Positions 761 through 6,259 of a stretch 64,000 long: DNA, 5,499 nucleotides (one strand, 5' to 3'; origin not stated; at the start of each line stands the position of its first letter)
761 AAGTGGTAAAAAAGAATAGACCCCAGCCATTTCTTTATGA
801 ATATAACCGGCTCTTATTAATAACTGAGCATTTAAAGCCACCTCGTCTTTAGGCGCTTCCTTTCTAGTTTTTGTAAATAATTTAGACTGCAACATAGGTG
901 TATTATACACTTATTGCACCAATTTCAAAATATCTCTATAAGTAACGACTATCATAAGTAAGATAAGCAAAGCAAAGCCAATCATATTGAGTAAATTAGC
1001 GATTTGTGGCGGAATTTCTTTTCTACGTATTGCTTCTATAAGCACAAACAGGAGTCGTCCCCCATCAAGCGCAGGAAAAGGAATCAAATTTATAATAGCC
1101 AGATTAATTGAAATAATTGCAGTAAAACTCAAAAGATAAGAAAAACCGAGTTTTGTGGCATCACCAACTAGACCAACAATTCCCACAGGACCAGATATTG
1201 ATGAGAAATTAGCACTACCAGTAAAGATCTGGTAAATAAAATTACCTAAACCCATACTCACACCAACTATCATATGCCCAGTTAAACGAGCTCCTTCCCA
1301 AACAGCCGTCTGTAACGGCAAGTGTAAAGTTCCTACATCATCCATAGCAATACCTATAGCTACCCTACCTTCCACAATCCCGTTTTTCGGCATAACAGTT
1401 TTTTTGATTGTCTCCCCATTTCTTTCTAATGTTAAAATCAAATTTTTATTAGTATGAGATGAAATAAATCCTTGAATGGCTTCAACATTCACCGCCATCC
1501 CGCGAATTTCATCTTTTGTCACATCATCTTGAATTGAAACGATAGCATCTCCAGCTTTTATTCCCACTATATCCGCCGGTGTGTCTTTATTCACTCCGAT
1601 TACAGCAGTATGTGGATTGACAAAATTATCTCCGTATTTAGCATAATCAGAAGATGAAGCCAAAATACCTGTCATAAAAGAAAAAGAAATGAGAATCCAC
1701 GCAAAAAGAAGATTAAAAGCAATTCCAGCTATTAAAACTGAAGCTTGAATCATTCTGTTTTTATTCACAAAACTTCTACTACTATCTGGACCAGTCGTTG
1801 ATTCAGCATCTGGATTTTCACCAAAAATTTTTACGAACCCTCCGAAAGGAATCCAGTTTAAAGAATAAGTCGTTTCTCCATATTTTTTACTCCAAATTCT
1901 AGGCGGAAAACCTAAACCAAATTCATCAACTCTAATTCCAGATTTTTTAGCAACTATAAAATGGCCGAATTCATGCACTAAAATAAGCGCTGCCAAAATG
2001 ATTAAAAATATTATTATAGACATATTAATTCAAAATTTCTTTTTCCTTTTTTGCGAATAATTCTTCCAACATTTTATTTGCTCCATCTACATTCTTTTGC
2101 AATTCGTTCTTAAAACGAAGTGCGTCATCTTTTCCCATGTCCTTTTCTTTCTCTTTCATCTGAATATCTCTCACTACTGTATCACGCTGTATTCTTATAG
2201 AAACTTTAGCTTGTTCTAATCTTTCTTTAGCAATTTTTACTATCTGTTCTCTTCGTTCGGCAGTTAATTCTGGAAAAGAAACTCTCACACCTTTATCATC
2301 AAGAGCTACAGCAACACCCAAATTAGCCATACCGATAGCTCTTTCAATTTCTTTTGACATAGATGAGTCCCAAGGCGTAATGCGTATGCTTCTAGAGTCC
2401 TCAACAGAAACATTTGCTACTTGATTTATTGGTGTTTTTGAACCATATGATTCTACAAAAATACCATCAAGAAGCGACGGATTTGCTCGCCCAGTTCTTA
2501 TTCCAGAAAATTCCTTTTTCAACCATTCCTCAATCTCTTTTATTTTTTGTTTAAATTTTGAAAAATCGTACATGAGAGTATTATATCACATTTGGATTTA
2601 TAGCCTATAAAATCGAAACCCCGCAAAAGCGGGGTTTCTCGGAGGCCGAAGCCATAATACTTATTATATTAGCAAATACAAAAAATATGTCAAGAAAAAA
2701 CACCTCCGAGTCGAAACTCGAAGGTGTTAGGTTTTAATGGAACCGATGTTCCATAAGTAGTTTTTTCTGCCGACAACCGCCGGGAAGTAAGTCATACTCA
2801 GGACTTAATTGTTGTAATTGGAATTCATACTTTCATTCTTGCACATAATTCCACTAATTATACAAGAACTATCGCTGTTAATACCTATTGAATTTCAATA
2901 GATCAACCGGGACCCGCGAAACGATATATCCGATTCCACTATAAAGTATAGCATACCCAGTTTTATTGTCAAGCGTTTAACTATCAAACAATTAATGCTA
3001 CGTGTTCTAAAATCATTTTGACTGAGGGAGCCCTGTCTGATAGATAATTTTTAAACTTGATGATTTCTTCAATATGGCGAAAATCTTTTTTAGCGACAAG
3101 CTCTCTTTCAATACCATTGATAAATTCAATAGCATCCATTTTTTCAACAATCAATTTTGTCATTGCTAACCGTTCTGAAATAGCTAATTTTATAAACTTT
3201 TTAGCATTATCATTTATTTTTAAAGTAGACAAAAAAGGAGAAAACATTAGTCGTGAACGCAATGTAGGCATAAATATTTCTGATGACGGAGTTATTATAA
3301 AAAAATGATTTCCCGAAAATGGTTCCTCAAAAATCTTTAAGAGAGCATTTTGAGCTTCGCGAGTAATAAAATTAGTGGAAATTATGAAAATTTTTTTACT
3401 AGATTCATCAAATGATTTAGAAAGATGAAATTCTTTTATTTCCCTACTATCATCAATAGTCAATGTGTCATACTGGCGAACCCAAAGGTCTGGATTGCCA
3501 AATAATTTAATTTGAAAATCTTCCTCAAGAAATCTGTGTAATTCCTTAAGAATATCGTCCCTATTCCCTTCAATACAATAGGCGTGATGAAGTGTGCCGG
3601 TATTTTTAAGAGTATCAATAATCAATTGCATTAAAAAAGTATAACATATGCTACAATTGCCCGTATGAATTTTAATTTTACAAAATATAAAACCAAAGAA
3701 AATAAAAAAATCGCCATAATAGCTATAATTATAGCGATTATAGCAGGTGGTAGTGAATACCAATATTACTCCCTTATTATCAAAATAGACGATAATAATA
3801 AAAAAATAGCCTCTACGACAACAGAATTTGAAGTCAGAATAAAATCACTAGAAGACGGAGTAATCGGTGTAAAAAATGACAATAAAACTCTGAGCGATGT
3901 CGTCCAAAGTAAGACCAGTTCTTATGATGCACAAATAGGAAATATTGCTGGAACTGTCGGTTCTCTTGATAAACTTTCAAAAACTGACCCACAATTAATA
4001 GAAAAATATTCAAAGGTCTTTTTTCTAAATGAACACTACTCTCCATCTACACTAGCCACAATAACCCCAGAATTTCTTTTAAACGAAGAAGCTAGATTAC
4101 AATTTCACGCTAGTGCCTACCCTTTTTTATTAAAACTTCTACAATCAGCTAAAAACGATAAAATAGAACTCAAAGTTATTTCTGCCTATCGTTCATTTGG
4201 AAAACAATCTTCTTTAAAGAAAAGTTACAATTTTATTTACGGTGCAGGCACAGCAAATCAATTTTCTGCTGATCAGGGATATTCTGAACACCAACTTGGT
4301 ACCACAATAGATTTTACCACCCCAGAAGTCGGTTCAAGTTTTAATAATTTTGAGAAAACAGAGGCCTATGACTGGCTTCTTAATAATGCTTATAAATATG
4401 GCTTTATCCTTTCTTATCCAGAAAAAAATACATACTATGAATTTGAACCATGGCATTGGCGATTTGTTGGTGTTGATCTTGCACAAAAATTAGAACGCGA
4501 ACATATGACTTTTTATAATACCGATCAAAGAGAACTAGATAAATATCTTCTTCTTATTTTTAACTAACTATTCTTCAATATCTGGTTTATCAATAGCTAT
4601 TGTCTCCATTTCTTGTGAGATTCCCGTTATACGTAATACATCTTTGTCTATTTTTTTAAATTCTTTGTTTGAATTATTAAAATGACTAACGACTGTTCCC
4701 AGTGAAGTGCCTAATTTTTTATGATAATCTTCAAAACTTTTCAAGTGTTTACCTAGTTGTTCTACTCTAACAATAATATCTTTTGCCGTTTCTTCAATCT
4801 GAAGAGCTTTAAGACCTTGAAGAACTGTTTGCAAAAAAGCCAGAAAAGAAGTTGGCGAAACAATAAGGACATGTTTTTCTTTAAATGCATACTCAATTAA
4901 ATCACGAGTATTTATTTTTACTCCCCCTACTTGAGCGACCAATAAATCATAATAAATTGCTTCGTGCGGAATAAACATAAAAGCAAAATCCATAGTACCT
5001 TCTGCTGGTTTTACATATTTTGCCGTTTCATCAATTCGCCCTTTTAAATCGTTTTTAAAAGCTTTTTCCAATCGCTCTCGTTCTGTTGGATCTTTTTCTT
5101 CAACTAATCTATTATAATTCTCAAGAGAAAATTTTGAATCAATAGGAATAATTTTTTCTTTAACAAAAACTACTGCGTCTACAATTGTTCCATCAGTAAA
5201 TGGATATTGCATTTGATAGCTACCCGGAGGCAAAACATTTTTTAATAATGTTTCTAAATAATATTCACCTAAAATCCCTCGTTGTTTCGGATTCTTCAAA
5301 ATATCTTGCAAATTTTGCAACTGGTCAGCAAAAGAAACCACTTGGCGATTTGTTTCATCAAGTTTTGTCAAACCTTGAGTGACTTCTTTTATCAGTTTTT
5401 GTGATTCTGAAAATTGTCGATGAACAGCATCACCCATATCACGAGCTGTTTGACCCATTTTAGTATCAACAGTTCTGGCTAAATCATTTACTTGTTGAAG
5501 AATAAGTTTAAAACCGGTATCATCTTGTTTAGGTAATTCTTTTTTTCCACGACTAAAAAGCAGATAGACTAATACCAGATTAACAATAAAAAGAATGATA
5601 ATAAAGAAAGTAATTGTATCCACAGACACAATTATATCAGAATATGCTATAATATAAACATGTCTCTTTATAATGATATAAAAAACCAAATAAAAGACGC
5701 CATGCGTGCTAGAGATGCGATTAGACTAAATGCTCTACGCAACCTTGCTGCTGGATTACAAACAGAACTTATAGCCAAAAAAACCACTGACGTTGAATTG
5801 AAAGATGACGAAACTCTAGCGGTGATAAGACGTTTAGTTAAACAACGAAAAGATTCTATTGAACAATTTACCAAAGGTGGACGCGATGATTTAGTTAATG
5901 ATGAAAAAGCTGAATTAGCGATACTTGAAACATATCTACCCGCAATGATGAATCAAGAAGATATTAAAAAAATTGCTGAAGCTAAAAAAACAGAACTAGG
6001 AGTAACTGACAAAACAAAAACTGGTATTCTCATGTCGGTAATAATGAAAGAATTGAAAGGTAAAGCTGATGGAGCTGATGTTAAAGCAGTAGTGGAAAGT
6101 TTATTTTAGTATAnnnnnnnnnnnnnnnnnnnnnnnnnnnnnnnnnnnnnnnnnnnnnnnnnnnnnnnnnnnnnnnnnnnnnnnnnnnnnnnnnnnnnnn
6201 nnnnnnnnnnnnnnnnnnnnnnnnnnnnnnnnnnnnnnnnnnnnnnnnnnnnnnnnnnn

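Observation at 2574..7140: Recurrent -10 boxes 5-7 nt upstream of start codons, implying leaderless mRNAs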

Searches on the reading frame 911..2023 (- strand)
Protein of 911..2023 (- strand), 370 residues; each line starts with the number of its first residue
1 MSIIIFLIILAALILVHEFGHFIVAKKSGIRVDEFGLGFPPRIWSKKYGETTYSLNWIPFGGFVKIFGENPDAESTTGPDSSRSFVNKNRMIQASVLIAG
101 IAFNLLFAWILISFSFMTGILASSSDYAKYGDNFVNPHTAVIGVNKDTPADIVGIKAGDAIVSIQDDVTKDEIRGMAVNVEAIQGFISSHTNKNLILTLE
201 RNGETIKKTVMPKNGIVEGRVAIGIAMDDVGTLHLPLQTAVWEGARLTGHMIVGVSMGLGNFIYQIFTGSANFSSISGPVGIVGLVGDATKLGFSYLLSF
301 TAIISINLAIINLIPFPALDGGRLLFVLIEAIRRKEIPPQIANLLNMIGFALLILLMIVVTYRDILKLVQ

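Call 8: search_protein_families(library=pfam, proteins=[window:911-2023:-])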
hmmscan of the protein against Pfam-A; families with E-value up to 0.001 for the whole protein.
window:911-2023:- (370 aa): 2 families
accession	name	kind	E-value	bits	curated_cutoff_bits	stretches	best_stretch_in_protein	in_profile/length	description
PF02163.28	Peptidase_M50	-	2.2e-57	194.4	27.2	1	6-356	2-221/221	Peptidase family M50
PF17820.7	PDZ_6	-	0.00022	21.3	27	1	143-201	4-54/54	PDZ domain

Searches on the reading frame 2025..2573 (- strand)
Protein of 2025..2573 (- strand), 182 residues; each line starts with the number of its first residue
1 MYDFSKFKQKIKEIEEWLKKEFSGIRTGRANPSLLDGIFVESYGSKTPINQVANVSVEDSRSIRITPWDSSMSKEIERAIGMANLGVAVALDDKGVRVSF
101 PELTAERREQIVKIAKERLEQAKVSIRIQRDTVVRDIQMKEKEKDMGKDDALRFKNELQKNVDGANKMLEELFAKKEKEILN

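Call 8: search_protein_families(library=pfam, proteins=[window:2025-2573:-])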
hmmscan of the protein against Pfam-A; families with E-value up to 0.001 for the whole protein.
window:2025-2573:- (182 aa): 1 family
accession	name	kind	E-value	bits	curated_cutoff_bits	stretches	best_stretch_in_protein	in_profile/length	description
PF01765.24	RRF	-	2.3e-52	177.6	29.7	1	18-181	1-164/164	Ribosome recycling factor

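Call 9: find_encoding_contigs(protein=window:2025-2573:-, flank=10000, max_places=10)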
Protein window:2025-2573:- (182 aa): no gene with exactly this product is on record in the collection.

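Call 11: find_related_loci(query=window:2025-2573:-, collection=genome_contigs, flank=10000)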
Query window:2025-2573:- (182 aa) in genome_contigs; peptide patterns used: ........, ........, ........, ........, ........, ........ (x = any residue, [..] = any of these).
221 stretches matched a pattern; 10 encode a relative of the query (tblastn E <= 1e-3); 10 distinct loci.
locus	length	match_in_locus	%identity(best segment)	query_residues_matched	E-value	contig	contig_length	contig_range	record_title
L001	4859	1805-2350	86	1-182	4e-102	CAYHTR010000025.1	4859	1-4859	MAG TPA_asm: uncultured Candidatus Saccharibacteria bacterium isolate ERP119705_co17_221 genome assembly, contig: NODE_3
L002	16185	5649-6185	64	2-180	8e-73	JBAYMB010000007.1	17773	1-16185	MAG: Candidatus Paceibacterota bacterium isolate SO_2016_LW1_29 scaffold03112_LW64-88_2016, whole genome shotgun sequenc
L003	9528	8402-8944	61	2-182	5e-71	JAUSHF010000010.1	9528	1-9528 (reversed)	MAG: bacterium isolate E14_metabat.bin.175 E14_k141_45652, whole genome shotgun sequence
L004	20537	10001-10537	59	2-180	2e-68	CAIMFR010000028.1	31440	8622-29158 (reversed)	Candidatus Adlerbacteria bacterium isolate Ki2-D4_bin-0307 genome assembly, contig: bin-0307:28/73, whole genome shotgun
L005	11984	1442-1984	61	2-182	4e-66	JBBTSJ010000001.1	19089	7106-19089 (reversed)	MAG: Patescibacteria group bacterium isolate H43-bin029_1 H43_bin029_1_000000000001, whole genome shotgun sequence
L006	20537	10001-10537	55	2-180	1e-61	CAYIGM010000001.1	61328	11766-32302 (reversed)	MAG TPA_asm: uncultured Candidatus Saccharibacteria bacterium isolate ERP119705_co22_125 genome assembly, contig: NODE_2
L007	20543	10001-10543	51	2-182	5e-60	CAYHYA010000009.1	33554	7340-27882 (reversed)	MAG TPA_asm: uncultured Candidatus Saccharibacteria bacterium isolate ERP119705_co17_149 genome assembly, contig: NODE_1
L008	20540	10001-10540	49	2-181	1e-58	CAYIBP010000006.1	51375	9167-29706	MAG TPA_asm: uncultured Candidatus Saccharibacteria bacterium isolate ERP119705_co1_115 genome assembly, contig: NODE_48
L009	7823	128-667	47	2-181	4e-57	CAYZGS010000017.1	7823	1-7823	MAG TPA_asm: uncultured Candidatus Saccharibacteria bacterium isolate SRP062349_co1_62 genome assembly, contig: NODE_252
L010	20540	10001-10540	49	2-181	3e-54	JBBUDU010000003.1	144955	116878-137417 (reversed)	MAG: Patescibacteria group bacterium isolate H41-bin073_1 H41_bin073_1_000000000003, whole genome shotgun sequence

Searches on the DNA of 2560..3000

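Call 33: search_rna_families(source=window, start=2560, end=3000, threshold=evalue, max_evalue=1, show_alignments=1)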
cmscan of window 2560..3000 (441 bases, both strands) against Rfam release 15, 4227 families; matches with E-value up to 1: 9.
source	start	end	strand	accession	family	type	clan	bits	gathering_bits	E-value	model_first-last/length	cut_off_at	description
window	2693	2813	-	RF00515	PyrR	Cis-reg;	-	29.7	54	0.031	1-115/115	no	PyrR binding site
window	2606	2713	-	RF01772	rnk_pseudo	Cis-reg; leader;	-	26.3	55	0.02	1-108/108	no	Pseudomonas rnk leader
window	2569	2672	-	RF01770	rimP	Cis-reg; leader;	-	23.4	47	0.14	1-102/102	no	Gammaprotebacteria rimP leader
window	2613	2739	-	RF01400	istR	Gene; antitoxin;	-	22.8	45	0.018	1-130/130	no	istR Hfq binding RNA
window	2615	2643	-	RF00195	RsmY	Gene; sRNA;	CL00106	22.6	57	0.0016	93-121/121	no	RsmY RNA family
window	2614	2638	+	RF00195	RsmY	Gene; sRNA;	CL00106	22.5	57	0.0018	97-121/121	no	RsmY RNA family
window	2604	2667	-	RF02898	AaHKsRNA20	Gene; sRNA;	-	22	43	0.43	1-77/77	no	Aggregatibacter sRNA 20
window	2695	2819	-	RF02452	ncr1575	Gene; sRNA;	-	21.8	60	0.73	1-212/212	no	Bacillus sRNA ncr1575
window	2614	2638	+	RF00372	sroH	Gene; sRNA;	-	19.1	80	0.016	137-161/161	no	sroH RNA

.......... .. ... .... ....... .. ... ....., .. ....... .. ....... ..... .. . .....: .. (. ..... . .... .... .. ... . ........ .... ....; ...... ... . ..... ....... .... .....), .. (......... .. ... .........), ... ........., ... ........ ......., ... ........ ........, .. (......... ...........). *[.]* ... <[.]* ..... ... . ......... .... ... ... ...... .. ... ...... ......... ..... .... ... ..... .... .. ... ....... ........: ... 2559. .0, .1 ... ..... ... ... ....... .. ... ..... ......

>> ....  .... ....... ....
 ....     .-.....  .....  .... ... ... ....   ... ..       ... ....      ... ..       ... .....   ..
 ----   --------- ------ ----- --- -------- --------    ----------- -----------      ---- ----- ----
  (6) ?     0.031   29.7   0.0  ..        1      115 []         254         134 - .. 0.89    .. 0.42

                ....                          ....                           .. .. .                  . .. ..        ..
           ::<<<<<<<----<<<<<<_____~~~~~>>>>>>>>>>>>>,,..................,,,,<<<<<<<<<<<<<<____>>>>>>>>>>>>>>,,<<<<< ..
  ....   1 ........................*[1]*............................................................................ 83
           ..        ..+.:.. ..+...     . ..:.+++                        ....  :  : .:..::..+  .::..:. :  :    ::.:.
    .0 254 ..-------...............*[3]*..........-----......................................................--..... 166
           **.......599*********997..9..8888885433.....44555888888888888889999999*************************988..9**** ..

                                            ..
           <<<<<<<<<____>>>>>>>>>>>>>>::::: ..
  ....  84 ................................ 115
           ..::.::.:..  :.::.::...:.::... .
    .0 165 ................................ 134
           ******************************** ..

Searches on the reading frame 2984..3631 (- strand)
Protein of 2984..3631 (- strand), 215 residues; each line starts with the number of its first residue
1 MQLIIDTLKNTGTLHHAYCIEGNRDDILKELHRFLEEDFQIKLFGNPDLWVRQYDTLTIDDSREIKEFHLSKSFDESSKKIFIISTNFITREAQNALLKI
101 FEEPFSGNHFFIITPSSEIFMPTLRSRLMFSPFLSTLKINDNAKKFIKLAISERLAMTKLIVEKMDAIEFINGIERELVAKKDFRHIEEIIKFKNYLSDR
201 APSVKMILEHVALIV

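Call 8: search_protein_families(library=pfam, proteins=[window:2984-3631:-])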
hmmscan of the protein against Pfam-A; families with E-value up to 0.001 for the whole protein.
window:2984-3631:- (215 aa): 1 family
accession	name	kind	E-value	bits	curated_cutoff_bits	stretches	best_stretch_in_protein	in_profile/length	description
PF13177.12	DNA_pol3_delta2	-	2.4e-14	54.1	27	1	56-130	80-154/161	DNA polymerase III, delta subunit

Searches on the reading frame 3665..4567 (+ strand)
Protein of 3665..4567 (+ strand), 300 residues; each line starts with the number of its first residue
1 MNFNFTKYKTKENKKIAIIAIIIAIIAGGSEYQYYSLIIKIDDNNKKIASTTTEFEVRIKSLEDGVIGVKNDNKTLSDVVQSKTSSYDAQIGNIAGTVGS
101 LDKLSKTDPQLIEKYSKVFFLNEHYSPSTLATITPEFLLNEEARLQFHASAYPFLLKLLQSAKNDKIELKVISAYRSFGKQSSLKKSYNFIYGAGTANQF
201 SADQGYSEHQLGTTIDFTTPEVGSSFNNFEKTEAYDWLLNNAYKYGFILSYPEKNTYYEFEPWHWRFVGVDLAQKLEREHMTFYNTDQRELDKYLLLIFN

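Call 8: search_protein_families(library=pfam, proteins=[window:3665-4567:+])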
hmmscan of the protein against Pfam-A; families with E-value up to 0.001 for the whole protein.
window:3665-4567:+ (300 aa): 1 family
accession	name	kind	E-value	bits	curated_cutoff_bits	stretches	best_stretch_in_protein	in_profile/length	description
PF02557.22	VanY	-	8.6e-33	113.4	25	1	146-269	3-131/132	D-alanyl-D-alanine carboxypeptidase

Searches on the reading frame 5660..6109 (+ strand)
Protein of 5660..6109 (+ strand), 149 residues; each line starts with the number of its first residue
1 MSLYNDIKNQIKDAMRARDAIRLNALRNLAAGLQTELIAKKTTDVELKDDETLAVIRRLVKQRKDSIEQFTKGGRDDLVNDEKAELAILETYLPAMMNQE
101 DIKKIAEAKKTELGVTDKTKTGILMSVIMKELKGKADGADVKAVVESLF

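Call 8: search_protein_families(library=pfam, proteins=[window:5660-6109:+])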
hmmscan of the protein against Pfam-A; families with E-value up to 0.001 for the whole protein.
window:5660-6109:+ (149 aa): 1 family
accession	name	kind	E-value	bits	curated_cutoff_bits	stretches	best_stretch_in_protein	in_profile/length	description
PF09424.15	YqeY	-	1.6e-39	135.7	27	1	6-147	3-141/143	Yqey-like protein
